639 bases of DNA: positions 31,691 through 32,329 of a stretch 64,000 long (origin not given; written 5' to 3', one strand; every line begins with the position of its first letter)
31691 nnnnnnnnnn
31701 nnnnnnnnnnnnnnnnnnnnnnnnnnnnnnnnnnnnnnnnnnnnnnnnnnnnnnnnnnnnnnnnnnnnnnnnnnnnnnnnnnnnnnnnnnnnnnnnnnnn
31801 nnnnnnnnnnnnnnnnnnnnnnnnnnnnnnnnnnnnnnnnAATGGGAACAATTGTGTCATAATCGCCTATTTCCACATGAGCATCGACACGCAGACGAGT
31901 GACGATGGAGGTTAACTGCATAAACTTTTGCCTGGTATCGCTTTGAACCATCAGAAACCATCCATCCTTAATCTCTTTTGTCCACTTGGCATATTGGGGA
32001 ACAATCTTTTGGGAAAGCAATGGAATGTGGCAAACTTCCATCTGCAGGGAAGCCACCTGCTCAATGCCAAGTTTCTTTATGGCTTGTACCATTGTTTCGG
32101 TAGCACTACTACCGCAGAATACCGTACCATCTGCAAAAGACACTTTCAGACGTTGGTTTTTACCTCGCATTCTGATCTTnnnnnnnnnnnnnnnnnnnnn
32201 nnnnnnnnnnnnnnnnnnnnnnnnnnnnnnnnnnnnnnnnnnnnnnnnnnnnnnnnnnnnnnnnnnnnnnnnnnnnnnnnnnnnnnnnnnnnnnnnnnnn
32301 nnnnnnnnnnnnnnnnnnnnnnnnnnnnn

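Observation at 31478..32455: Uncharacterised tandem-domain gene appended to jetD and translationally coupled to the ZIP transporter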

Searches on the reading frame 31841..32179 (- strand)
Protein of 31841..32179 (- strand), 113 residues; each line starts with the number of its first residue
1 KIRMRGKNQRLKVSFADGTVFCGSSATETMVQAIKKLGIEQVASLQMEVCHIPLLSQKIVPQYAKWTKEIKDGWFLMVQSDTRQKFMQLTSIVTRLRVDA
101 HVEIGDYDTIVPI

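Call 41: predict_structure(alignment_id=A2)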
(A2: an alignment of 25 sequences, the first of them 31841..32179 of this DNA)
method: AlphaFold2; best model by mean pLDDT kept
length: 113 residues; sequences in the alignment: 25
mean_pLDDT: 85.8   pTM: 0.79
mean pLDDT of the five models: 85.8, 85.6, 83.0, 73.7, 73.5
residues with pLDDT >= 90: 74; 70-90: 24; 50-70: 4; < 50: 11
segments of 3 or more residues with pLDDT < 50: 1-6, 109-113
pLDDT, mean of each block of 10 residues (from residue 1): 50 95 91 96 92 91 90 89 91 96 76 37
secondary structure, 60 per line:
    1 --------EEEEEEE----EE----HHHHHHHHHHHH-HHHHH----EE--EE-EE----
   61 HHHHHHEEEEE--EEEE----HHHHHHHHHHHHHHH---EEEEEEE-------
elements in order: E9-15 H26-37 H39-43 H61-66 E67-71 E74-77 H82-96 E100-106

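Call 45: fold_search(model_id=the predicted structure, library=pdb)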
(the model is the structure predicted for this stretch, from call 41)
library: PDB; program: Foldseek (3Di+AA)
matches with E <= 10: 158; with E <= 0.001: 0
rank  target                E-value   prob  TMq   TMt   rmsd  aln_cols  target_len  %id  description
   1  5k8m_D                5.3e-01  0.12  0.29  0.10  13.2       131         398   14  Apo 5-nitroanthranilate aminohydrolase (released 2016-10-05)
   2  1u8s_B                5.6e-01  0.11  0.24  0.18   9.9       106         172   13  Crystal structure of putative glycine cleavage system transcriptional repressor (released 2004-08-17)
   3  7px9_E                6.0e-01  0.06  0.19  0.06  15.6       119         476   13  Substrate-engaged mycobacterial Proteasome-associated ATPase - focused 3D refinement (state A) (released 2022-01-19)
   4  5kzf_F                6.4e-01  0.06  0.13  0.04  13.3        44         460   25  Crystal structure of near full-length hexameric Mycobacterium tuberculosis proteasomal ATPase Mpa in apo form (released 2017-05-17)
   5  5kzf_B                6.4e-01  0.06  0.13  0.04  13.0        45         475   24  Crystal structure of near full-length hexameric Mycobacterium tuberculosis proteasomal ATPase Mpa in apo form (released 2017-05-17)
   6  5kzf_D                6.4e-01  0.06  0.13  0.05  13.2        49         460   22  Crystal structure of near full-length hexameric Mycobacterium tuberculosis proteasomal ATPase Mpa in apo form (released 2017-05-17)
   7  7pxc_F                6.8e-01  0.05  0.19  0.07  16.5       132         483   11  Substrate-engaged mycobacterial Proteasome-associated ATPase in complex with open-gate 20S CP - composite map (state A (released 2022-01-19)
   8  2lqo_MODEL_1_A        7.2e-01  0.16  0.20  0.25   2.8        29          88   38  Mrx1 reduced (released 2012-10-03)
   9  1zpv_B                7.2e-01  0.10  0.26  0.32  10.3       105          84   11  ACT domain protein from Streptococcus pneumoniae (released 2005-06-28)
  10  5k8m_A                7.2e-01  0.09  0.28  0.10  13.1       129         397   12  Apo 5-nitroanthranilate aminohydrolase (released 2016-10-05)
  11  2eky_D                7.2e-01  0.08  0.24  0.27  10.6       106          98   11  Crystal Structure of hypothetical protein MJ1052 from Methanocaldococcus jannaschii (Form 1) (released 2007-10-02)
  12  5k8o_A                8.2e-01  0.10  0.29  0.10  13.6       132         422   14  Mn2+/5NSA-bound 5-nitroanthranilate aminohydrolase (released 2016-10-05)
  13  5kzf_C                8.8e-01  0.06  0.22  0.07  15.7       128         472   12  Crystal structure of near full-length hexameric Mycobacterium tuberculosis proteasomal ATPase Mpa in apo form (released 2017-05-17)
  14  7px9_F                9.4e-01  0.04  0.19  0.07  15.1       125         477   12  Substrate-engaged mycobacterial Proteasome-associated ATPase - focused 3D refinement (state A) (released 2022-01-19)
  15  5k8m_B                1.0e+00  0.08  0.28  0.10  13.1       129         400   12  Apo 5-nitroanthranilate aminohydrolase (released 2016-10-05)
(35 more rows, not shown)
